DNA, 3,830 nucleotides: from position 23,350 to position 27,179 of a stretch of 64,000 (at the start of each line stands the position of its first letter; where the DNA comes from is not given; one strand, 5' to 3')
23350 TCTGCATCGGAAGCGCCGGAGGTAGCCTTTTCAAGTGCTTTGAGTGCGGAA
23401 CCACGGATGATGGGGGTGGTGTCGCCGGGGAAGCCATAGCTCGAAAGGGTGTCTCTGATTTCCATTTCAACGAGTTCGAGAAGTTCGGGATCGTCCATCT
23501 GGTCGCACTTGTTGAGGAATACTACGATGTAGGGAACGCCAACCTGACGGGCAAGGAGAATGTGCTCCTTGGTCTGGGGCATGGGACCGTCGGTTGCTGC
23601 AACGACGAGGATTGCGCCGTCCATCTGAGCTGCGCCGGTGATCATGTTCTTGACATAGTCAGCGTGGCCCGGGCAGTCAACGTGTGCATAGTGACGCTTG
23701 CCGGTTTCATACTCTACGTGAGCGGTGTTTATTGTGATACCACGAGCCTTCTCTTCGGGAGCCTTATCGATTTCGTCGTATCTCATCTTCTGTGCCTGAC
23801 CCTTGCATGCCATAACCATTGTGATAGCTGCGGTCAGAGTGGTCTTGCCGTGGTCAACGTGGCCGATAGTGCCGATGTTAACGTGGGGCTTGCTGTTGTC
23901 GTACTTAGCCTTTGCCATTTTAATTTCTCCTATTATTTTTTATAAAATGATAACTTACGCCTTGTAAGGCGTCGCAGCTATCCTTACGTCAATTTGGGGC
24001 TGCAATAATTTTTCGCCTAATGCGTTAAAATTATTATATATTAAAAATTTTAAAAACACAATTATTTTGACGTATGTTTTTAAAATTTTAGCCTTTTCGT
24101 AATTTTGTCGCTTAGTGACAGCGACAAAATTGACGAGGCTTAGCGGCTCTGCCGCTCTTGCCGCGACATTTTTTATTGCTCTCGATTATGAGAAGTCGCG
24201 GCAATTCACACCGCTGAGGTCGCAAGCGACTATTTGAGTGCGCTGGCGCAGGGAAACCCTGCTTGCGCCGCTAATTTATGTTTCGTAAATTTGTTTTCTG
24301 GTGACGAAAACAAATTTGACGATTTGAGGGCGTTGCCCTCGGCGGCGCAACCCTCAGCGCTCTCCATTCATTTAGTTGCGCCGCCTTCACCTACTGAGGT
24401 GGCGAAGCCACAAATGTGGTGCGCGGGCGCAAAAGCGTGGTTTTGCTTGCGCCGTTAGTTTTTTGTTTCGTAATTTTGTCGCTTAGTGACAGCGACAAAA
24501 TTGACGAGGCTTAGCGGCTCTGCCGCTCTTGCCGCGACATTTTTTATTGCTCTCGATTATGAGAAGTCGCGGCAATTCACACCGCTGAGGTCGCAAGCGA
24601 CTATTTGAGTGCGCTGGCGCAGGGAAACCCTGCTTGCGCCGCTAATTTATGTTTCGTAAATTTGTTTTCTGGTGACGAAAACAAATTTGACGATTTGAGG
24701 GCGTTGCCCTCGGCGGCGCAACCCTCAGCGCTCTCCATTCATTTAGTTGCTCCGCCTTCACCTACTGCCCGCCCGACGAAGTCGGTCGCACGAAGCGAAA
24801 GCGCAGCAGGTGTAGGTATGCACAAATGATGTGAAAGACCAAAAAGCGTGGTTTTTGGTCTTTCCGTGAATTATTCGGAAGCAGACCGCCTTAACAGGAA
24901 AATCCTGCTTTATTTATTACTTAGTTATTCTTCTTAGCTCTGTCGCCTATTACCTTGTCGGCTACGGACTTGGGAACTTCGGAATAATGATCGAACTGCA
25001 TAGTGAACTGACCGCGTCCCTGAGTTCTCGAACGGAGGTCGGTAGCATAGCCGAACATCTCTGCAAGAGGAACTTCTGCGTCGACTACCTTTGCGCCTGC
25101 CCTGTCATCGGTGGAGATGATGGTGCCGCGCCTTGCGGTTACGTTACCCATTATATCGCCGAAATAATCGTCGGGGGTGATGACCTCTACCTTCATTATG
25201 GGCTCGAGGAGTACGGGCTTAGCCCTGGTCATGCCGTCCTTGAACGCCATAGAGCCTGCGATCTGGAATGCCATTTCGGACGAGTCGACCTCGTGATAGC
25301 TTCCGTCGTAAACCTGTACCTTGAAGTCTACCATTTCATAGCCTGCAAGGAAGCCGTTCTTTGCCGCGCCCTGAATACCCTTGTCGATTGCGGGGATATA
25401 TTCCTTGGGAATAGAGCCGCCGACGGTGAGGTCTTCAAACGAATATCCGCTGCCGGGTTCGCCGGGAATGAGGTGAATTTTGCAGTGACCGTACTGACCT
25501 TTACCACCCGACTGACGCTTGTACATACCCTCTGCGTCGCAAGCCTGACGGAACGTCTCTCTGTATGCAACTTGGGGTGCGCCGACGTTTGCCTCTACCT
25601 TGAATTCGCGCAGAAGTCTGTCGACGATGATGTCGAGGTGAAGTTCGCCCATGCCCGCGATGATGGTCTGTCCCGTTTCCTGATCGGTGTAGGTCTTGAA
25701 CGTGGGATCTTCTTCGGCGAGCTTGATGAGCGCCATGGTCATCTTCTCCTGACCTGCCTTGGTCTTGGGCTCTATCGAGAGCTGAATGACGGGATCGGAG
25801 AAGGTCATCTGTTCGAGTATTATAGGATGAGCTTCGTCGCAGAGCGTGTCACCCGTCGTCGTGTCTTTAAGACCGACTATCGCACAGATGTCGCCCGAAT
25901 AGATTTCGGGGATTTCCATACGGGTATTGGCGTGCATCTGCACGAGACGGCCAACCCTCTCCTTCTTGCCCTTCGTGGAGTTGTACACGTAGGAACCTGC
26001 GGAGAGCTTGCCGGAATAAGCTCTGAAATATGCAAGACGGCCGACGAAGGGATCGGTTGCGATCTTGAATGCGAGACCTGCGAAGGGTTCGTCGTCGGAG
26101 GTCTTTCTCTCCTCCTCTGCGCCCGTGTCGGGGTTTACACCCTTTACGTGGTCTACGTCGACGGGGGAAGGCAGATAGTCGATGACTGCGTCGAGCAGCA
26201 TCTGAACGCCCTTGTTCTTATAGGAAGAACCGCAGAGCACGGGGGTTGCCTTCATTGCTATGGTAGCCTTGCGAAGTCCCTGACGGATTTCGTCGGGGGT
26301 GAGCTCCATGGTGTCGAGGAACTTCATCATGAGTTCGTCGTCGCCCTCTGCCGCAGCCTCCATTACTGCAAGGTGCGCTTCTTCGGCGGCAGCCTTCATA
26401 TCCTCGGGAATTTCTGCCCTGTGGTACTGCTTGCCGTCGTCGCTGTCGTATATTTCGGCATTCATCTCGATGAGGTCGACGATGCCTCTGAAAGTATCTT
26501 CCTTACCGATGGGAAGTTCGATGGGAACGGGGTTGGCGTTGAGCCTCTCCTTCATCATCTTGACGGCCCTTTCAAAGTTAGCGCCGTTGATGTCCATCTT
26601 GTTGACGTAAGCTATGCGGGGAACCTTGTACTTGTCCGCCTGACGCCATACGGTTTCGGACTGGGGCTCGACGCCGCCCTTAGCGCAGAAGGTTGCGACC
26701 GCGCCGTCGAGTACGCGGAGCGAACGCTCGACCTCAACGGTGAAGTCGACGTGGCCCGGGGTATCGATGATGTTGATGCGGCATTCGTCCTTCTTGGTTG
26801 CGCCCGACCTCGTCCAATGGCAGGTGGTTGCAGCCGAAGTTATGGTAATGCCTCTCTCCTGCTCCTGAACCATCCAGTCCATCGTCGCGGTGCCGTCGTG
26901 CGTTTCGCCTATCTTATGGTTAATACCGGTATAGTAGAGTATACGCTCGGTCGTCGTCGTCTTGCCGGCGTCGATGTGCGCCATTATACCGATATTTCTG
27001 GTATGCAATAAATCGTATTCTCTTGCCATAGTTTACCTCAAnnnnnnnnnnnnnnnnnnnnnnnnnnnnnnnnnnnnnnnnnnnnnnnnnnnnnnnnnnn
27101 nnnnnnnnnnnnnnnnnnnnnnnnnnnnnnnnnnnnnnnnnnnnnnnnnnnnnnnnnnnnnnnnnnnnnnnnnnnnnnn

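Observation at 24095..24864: The 1-kb fusA-tuf spacer is filled by four tandem copies of a ~180-nt multi-hairpin element with compensatory stem variation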

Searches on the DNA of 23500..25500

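Call 5: search_rna_families(source=window, start=23500, end=25500, threshold=evalue, max_evalue=10, show_alignments=3)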
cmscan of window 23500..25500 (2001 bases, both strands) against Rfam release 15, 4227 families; matches with E-value up to 10: 9.
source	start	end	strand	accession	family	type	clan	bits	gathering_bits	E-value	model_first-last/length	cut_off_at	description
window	24036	24144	-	RF01441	S_pombe_snR46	Gene; snRNA; snoRNA; HACA-box;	CL00021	20.2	60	2.1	1-168/168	no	small nulceolar RNA snR46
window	23916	23969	-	RF02980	freshwater-2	Cis-reg;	-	19.5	49.9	5.2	1-84/84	no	freshwater-2 RNA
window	24464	24511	+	RF00650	mir-153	Gene; miRNA;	-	17.8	54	5.9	1-73/73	no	mir-153 microRNA precursor family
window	25021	25041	+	RF00390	TYMV_upPK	Cis-reg;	-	16.5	38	4.6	1-23/23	no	turnip yellow mosaic virus upstream pseudo-knot (TYMV_upPK)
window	24825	24871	-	RF00832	mir-71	Gene; miRNA;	-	16.1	50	6.9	1-73/73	no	mir-71 microRNA precursor family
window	24729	24841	-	RF00660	mir-214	Gene; miRNA;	-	14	66.7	9.1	1-101/101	no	mir-214 microRNA precursor family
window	23947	24088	+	RF01822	RsaJ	Gene; sRNA;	-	13.8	100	3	1-287/287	no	RNA Staph. aureus A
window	24040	24148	+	RF01264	snR83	Gene; snRNA; snoRNA; HACA-box;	CL00023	13.1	75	5.7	1-308/308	no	Small nucleolar RNA snR83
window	25107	25196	+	RF01734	Fluoride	Cis-reg; riboswitch;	-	12.1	34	5.4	1-64/64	no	Fluoride riboswitch aptamer (crcB RNA motif)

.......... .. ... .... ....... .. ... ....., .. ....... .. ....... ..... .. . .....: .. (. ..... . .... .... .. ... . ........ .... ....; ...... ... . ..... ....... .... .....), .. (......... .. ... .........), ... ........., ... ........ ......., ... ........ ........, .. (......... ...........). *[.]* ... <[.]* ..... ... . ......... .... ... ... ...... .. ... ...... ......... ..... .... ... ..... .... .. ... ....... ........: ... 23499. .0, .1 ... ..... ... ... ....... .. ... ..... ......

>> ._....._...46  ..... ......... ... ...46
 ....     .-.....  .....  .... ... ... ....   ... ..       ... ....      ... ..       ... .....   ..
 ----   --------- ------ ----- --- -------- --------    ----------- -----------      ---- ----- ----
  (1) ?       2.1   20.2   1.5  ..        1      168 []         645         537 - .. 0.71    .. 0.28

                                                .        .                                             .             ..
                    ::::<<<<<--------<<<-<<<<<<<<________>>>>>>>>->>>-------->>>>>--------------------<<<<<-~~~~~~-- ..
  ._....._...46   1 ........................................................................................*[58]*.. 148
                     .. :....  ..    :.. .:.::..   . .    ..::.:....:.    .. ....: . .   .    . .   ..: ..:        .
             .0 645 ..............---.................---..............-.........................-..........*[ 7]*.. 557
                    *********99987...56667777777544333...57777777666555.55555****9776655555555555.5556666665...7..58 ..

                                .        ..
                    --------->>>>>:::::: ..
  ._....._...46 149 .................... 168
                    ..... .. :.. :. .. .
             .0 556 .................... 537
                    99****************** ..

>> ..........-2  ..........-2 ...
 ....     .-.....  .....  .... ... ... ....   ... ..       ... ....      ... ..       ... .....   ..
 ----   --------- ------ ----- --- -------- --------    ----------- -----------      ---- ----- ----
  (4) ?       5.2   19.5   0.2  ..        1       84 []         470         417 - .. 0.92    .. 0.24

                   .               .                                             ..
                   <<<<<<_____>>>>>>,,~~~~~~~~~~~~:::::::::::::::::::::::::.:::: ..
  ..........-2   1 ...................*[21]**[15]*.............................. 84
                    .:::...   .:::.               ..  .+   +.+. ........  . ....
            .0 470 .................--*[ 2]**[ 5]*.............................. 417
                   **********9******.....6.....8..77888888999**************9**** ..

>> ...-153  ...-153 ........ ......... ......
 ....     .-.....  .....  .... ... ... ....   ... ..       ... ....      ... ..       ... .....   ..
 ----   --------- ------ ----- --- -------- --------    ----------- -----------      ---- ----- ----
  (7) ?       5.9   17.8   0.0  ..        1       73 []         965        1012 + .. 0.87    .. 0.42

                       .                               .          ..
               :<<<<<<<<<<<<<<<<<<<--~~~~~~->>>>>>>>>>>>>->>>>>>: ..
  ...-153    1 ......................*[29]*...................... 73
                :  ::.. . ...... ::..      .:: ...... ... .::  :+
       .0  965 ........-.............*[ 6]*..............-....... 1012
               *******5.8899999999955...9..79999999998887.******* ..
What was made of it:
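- On Any Rfam RNA family: E-value scan of 23500-25500: best hit 20 bits against a gathering score of 60, E = 2 (call 5).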

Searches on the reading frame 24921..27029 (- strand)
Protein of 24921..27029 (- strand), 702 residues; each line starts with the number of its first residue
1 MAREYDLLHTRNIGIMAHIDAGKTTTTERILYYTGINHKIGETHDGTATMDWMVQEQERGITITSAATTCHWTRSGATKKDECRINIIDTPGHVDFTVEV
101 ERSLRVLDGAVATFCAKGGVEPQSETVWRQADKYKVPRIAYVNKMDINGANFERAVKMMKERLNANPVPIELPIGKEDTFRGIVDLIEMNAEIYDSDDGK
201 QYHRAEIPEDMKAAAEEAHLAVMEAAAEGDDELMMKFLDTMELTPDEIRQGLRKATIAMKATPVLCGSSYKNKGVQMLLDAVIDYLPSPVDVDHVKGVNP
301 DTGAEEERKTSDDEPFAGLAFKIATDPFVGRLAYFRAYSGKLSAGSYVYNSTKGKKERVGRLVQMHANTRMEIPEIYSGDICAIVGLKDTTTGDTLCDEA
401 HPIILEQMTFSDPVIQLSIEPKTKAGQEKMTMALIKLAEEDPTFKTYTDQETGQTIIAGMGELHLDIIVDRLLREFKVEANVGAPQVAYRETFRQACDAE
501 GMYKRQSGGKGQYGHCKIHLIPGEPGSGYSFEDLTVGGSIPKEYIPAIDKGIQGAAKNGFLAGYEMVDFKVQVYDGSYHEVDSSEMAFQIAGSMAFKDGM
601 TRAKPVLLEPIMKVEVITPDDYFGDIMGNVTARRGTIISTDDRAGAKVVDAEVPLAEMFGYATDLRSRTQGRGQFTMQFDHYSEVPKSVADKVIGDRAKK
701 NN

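Call 11: find_encoding_contigs(protein=window:24921-27029:-, flank=6000, max_places=10)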
Protein window:24921-27029:- (702 aa): 8 contigs read that carry it; 4 places shown.
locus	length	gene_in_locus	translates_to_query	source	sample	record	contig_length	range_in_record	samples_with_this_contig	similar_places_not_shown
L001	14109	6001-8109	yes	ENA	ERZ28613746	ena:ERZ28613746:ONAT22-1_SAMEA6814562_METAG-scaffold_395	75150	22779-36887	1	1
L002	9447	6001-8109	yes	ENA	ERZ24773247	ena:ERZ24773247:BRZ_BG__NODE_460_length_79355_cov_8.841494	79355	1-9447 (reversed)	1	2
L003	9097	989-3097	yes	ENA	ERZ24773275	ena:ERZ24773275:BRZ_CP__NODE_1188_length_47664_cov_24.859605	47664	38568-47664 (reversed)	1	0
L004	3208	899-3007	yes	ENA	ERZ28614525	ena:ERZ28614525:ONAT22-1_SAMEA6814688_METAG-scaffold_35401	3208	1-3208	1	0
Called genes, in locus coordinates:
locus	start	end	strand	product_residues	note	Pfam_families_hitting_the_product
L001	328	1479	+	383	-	PF13306:LRR_5, PF13855:LRR_8 (faint), PF13306:LRR_5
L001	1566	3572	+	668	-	PF17191:RecG_wedge, PF00270:DEAD, PF04851:ResIII (weak), PF00271:Helicase_C, PF22590:Cas3-like_C_2 (weak), PF19833:RecG_dom3_C (weak)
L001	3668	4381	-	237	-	PF04973:NMN_transporter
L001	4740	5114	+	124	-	PF00164:Ribosom_S12_S23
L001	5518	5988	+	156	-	PF00177:Ribosomal_S7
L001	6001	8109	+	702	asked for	PF00009:GTP_EFTU, PF03144:GTP_EFTU_D2, PF22042:EF-G_D2, PF14492:EFG_III, PF03764:EFG_IV, PF00679:EFG_C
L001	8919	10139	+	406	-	PF00009:GTP_EFTU, PF03144:GTP_EFTU_D2, PF03143:GTP_EFTU_D3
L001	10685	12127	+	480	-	-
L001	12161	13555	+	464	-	-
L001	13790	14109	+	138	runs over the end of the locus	PF00011:HSP20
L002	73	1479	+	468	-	PF13306:LRR_5, PF13855:LRR_8 (faint), PF13306:LRR_5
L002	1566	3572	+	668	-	PF17191:RecG_wedge, PF00270:DEAD, PF04851:ResIII (weak), PF00271:Helicase_C, PF22590:Cas3-like_C_2 (weak), PF19833:RecG_dom3_C (weak)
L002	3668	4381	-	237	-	PF04973:NMN_transporter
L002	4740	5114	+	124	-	PF00164:Ribosom_S12_S23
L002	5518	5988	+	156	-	PF00177:Ribosomal_S7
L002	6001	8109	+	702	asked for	PF00009:GTP_EFTU, PF03144:GTP_EFTU_D2, PF22042:EF-G_D2, PF14492:EFG_III, PF03764:EFG_IV, PF00679:EFG_C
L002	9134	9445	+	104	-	?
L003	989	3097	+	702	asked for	PF00009:GTP_EFTU, PF03144:GTP_EFTU_D2, PF22042:EF-G_D2, PF14492:EFG_III, PF03764:EFG_IV, PF00679:EFG_C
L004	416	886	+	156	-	PF00177:Ribosomal_S7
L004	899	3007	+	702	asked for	PF00009:GTP_EFTU, PF03144:GTP_EFTU_D2, PF22042:EF-G_D2, PF14492:EFG_III, PF03764:EFG_IV, PF00679:EFG_C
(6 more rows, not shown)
